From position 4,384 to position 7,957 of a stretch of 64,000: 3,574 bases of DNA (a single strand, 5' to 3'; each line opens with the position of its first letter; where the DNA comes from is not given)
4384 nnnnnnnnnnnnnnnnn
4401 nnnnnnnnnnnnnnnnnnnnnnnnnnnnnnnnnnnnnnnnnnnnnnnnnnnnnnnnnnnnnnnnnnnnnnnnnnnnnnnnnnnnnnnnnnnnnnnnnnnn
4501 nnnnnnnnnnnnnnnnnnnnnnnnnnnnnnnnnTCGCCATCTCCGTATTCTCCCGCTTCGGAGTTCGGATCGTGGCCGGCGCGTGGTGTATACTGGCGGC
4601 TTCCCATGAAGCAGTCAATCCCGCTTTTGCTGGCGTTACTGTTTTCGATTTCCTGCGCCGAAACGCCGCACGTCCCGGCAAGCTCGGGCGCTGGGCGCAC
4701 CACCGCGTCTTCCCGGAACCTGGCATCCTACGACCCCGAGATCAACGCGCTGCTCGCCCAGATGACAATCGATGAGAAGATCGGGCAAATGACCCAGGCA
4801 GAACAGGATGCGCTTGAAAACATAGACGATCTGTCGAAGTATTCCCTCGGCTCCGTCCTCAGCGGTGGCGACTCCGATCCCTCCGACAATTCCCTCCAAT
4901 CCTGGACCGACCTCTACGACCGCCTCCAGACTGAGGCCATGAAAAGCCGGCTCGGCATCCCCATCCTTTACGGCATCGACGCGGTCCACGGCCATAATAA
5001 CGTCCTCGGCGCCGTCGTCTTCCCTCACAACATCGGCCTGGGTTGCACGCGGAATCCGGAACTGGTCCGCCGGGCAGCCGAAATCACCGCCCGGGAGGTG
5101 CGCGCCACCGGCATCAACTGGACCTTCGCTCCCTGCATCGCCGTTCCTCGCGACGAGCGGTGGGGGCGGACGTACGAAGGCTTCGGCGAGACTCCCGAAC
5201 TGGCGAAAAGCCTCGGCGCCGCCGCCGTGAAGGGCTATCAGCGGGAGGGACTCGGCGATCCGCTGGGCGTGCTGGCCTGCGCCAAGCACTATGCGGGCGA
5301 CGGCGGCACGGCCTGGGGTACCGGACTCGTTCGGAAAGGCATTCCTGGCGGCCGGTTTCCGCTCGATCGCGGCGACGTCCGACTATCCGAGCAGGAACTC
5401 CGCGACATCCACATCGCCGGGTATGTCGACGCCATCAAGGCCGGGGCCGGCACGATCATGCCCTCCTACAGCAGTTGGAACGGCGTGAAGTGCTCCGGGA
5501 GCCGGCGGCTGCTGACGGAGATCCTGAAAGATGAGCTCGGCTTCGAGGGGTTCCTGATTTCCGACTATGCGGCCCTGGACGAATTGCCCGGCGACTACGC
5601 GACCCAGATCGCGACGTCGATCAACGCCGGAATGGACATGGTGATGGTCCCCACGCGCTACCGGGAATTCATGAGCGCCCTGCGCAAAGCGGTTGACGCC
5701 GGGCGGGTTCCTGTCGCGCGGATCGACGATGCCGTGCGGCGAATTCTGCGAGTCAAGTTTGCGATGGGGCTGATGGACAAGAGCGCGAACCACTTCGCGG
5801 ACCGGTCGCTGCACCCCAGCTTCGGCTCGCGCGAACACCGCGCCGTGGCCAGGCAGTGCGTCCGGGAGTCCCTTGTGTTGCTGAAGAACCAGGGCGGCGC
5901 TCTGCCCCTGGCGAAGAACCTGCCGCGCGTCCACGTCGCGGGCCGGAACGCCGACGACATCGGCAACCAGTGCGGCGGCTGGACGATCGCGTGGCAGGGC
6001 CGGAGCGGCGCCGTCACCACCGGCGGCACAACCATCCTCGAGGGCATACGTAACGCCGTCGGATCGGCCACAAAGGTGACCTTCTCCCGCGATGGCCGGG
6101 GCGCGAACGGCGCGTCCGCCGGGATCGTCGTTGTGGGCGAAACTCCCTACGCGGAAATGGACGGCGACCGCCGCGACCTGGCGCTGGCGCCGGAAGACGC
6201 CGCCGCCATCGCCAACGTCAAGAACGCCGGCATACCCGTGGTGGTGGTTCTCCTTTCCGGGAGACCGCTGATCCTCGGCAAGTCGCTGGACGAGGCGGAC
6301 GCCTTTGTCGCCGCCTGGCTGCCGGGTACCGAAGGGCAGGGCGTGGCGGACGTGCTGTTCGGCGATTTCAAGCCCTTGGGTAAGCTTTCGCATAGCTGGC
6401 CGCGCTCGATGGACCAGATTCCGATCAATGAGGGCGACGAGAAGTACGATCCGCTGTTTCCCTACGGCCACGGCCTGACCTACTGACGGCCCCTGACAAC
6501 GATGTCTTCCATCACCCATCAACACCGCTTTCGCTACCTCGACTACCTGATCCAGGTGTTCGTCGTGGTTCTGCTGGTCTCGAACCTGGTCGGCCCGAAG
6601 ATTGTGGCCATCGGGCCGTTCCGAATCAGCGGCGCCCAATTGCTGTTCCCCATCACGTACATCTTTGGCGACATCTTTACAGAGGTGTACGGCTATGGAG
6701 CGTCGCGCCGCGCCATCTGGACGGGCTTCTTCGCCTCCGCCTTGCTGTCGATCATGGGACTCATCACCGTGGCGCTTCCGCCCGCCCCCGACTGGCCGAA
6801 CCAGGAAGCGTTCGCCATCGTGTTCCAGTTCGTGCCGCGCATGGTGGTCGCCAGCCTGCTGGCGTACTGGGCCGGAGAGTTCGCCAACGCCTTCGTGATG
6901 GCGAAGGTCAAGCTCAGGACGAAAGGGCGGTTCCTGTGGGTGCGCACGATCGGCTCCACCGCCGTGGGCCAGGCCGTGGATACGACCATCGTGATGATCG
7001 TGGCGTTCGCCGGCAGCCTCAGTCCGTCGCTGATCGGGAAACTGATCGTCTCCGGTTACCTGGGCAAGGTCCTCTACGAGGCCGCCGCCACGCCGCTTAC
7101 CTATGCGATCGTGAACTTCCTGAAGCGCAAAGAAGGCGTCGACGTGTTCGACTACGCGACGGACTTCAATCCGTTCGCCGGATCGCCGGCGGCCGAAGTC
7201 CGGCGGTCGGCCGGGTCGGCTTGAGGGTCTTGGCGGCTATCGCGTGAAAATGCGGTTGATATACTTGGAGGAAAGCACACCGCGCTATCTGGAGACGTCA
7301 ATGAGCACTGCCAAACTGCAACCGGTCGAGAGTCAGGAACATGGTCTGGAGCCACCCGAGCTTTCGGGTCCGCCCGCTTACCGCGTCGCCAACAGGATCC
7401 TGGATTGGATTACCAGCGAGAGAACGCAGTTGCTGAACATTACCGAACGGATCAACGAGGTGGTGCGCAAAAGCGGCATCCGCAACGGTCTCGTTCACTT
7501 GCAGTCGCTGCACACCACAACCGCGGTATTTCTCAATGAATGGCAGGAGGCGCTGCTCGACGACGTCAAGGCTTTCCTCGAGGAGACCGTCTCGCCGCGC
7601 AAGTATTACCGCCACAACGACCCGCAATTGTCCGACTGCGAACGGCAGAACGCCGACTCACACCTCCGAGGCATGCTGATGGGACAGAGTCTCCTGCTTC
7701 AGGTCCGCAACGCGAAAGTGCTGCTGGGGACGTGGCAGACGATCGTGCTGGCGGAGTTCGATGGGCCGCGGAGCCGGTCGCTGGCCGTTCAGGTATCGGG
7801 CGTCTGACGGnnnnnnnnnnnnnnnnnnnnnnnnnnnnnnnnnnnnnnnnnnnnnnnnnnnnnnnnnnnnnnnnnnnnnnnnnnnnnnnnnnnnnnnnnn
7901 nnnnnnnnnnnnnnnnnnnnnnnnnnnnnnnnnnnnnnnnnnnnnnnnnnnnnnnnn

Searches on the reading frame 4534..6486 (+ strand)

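Call 7: search_protein_families(library=pfam, proteins=[window:4534-6486:+], max_evalue=0.0001)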
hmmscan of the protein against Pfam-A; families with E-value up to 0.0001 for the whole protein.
window:4534-6486:+ (650 aa): 2 families
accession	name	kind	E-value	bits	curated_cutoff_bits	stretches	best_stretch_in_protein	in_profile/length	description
PF00933.27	Glyco_hydro_3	-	1.6e-73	248.3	27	1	78-407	1-316/316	Glycosyl hydrolase family 3 N terminal domain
PF01915.27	Glyco_hydro_3_C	-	2.3e-45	155.5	31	1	447-650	1-200/200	Glycosyl hydrolase family 3 C-terminal domain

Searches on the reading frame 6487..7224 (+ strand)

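Call 7: search_protein_families(library=pfam, proteins=[window:6487-7224:+], max_evalue=0.0001)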
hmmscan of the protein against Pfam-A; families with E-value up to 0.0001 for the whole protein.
window:6487-7224:+ (245 aa): 1 family
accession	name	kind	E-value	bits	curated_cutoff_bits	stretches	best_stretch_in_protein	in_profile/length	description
PF02592.20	Vut_1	-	3.9e-50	170.6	27.2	1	49-207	2-151/152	Putative vitamin uptake transporter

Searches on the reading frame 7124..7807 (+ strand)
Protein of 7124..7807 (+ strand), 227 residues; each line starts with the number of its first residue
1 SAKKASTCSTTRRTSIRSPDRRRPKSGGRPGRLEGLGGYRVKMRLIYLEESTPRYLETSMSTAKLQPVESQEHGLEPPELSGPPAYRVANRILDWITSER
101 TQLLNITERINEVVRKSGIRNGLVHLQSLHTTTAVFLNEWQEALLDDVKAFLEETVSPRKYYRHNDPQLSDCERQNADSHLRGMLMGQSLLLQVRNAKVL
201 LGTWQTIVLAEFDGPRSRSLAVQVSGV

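Call 7: search_protein_families(library=pfam, proteins=[window:7124-7807:+], max_evalue=0.0001)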
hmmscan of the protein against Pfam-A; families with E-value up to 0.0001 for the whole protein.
window:7124-7807:+ (227 aa): 1 family
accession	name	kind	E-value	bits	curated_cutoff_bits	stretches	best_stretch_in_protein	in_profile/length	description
PF01894.22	UPF0047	-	2.1e-33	115.4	27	1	105-224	1-117/117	Uncharacterised protein family UPF0047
